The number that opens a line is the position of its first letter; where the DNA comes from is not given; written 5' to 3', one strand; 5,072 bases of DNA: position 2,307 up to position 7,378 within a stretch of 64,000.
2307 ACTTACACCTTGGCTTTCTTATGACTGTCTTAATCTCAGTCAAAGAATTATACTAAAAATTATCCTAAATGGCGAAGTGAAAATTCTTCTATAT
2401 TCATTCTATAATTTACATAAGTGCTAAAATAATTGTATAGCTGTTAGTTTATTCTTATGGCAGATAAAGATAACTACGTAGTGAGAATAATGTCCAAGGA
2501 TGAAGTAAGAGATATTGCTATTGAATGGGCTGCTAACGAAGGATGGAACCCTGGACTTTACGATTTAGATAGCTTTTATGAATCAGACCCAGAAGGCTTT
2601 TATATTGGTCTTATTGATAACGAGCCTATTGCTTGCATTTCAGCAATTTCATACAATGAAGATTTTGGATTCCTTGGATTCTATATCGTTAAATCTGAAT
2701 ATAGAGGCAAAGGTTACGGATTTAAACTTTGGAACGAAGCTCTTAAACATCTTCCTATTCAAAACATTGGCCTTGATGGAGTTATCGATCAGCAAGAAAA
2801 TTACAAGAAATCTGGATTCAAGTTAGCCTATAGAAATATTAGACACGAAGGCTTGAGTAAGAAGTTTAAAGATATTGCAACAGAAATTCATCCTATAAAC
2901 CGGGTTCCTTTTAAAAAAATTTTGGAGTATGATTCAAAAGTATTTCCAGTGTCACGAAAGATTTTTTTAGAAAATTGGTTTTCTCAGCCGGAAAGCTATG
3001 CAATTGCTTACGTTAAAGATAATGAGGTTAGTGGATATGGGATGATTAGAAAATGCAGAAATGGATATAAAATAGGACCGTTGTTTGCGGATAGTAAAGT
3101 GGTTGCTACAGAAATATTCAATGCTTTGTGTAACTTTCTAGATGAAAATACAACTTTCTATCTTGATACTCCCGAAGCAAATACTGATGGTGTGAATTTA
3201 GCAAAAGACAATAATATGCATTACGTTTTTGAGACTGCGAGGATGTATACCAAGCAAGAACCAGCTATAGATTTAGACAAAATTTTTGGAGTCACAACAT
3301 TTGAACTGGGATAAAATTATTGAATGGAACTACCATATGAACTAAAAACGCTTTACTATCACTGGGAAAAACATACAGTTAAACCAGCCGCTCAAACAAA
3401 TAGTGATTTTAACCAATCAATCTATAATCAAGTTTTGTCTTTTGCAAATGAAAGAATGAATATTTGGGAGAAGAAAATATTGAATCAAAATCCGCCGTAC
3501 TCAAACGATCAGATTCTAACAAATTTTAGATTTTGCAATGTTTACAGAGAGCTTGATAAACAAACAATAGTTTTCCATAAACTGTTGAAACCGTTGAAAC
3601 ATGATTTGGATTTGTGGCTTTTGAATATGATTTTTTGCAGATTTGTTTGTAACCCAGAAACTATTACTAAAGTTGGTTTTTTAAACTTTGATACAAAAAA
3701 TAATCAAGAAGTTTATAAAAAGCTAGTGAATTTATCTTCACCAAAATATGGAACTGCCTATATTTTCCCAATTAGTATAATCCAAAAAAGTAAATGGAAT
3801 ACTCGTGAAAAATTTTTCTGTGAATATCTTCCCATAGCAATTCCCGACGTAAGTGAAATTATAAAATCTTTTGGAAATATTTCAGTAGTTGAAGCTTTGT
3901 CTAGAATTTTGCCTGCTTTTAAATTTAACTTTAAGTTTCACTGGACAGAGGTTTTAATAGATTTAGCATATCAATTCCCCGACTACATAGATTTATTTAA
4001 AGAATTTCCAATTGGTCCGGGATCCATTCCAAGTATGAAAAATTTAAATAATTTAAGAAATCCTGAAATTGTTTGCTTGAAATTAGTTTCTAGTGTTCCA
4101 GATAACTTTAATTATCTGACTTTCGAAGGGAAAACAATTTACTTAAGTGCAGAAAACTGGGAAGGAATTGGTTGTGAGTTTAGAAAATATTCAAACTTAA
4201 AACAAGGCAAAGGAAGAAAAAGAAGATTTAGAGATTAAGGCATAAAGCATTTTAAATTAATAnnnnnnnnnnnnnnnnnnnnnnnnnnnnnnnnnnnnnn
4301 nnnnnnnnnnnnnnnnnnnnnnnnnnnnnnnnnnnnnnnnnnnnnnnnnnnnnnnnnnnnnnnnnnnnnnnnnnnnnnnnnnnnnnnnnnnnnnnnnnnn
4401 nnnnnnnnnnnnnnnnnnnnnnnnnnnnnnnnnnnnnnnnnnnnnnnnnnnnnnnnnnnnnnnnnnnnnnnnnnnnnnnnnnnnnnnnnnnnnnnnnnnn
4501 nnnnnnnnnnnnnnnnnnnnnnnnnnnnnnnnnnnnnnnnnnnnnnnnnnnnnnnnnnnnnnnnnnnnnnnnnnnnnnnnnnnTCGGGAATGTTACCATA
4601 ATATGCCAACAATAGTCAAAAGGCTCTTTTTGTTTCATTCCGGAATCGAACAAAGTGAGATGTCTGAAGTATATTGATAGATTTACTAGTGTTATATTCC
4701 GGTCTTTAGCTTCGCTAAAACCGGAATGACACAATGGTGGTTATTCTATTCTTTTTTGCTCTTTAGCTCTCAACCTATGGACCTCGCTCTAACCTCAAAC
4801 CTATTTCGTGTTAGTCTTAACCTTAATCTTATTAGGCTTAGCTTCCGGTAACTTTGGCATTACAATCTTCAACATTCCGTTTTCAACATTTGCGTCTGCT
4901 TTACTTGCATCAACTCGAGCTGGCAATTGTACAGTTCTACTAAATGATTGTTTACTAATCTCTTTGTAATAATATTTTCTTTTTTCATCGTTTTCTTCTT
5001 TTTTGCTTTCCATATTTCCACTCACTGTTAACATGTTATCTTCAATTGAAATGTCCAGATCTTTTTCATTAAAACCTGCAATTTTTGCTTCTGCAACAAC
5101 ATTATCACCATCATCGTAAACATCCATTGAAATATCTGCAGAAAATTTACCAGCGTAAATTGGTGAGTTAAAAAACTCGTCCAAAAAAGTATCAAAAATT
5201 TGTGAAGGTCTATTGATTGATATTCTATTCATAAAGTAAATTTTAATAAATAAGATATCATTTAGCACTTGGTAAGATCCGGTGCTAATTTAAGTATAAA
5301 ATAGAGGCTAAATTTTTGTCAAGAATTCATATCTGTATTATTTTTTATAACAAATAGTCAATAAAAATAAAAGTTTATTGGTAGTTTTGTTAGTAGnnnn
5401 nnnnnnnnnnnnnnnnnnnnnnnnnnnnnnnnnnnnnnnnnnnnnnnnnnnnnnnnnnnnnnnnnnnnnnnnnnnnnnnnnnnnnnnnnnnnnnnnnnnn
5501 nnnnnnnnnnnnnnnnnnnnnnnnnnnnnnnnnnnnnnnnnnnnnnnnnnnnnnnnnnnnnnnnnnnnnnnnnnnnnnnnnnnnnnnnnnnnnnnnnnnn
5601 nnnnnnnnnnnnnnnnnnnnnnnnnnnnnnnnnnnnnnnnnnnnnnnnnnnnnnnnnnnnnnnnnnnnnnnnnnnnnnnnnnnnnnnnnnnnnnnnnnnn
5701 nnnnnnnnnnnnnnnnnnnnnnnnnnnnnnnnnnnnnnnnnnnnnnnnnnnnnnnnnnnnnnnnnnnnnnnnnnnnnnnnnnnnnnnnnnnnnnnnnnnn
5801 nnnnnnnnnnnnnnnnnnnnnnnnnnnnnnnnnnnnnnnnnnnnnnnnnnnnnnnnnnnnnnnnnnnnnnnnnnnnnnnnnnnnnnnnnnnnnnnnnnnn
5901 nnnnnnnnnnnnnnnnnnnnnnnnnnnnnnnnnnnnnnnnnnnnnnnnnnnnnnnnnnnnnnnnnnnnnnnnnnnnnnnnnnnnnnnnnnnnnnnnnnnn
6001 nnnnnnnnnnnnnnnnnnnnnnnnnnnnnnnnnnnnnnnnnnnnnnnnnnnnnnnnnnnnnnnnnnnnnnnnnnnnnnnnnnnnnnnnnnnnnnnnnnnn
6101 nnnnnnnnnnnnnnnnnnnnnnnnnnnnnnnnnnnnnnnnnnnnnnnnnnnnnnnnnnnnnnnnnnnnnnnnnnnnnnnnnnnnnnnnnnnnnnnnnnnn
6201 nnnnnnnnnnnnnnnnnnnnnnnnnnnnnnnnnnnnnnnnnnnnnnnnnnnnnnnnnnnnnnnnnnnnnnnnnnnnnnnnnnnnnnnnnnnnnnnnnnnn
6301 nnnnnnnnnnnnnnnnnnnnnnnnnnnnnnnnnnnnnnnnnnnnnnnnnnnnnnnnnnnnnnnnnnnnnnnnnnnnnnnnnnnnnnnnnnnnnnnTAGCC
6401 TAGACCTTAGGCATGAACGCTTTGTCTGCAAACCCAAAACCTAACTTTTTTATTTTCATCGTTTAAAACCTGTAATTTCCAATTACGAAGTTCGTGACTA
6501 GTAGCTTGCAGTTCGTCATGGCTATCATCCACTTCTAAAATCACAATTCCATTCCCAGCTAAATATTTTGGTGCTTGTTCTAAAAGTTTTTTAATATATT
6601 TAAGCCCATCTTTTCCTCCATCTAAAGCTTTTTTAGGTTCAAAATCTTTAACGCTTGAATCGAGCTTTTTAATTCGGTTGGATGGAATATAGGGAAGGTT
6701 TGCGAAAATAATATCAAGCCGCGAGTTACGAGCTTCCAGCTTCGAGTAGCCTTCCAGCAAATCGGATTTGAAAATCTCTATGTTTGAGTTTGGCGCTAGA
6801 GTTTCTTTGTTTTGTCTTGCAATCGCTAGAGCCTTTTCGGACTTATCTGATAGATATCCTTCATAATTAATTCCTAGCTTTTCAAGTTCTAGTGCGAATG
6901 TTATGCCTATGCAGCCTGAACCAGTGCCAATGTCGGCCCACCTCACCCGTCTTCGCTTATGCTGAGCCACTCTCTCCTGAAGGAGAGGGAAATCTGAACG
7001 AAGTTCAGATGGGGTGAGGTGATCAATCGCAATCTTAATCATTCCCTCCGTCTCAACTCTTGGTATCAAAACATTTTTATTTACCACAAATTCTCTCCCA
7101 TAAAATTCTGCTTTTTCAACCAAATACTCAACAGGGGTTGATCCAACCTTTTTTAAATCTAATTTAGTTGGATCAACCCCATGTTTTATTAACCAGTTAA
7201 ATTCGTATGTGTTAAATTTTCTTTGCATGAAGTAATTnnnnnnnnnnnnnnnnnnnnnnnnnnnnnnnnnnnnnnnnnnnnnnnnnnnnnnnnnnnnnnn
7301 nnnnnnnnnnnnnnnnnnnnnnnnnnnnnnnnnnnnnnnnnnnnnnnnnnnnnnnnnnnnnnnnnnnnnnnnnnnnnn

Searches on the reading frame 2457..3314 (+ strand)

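Call 88: search_protein_families(library=pfam, proteins=[window:2457-3314:+], max_evalue=0.001)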
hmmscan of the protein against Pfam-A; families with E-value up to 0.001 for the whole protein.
window:2457-3314:+ (285 aa): 4 families
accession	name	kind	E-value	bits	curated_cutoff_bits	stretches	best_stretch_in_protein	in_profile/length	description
PF18014.7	Acetyltransf_18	-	4e-30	104.5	22.7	1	155-278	1-124/124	Acetyltransferase (GNAT) domain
PF00583.31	Acetyltransf_1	-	2.7e-16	60.3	20.7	1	28-102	14-91/116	Acetyltransferase (GNAT) family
PF13508.13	Acetyltransf_7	-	5e-07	30.4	27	1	46-122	3-83/84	Acetyltransferase (GNAT) domain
PF13673.13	Acetyltransf_10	-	9.1e-06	26.1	23.6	1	50-133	34-119/128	Acetyltransferase (GNAT) domain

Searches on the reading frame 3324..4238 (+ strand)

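Call 88: search_protein_families(library=pfam, proteins=[window:3324-4238:+], max_evalue=0.001)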
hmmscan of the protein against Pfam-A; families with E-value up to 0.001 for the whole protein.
window:3324-4238:+ (304 aa): 1 family
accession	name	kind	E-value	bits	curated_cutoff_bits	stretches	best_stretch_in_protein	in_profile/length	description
PF18723.6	HMUDK_hel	-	3.4e-17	63.2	25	1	32-293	2-275/281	5-hmdU DNA kinase, helical domain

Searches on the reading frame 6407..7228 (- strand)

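Call 88: search_protein_families(library=pfam, proteins=[window:6407-7228:-], max_evalue=0.001)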
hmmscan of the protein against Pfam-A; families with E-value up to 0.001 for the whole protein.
window:6407-7228:- (273 aa): 4 families
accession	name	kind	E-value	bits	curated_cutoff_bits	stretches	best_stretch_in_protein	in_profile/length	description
PF05175.20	MTS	-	8.7e-08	32.4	23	1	86-180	26-108/170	Methyltransferase small domain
PF13847.12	Methyltransf_31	-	1.6e-07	31.5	27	1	96-249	6-127/145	Methyltransferase domain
PF03602.21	Cons_hypoth95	-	9.1e-06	25.9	24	1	92-191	40-134/182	Conserved hypothetical protein 95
PF13649.12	Methyltransf_25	-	0.00032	21.8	27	1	99-188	3-84/97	Methyltransferase domain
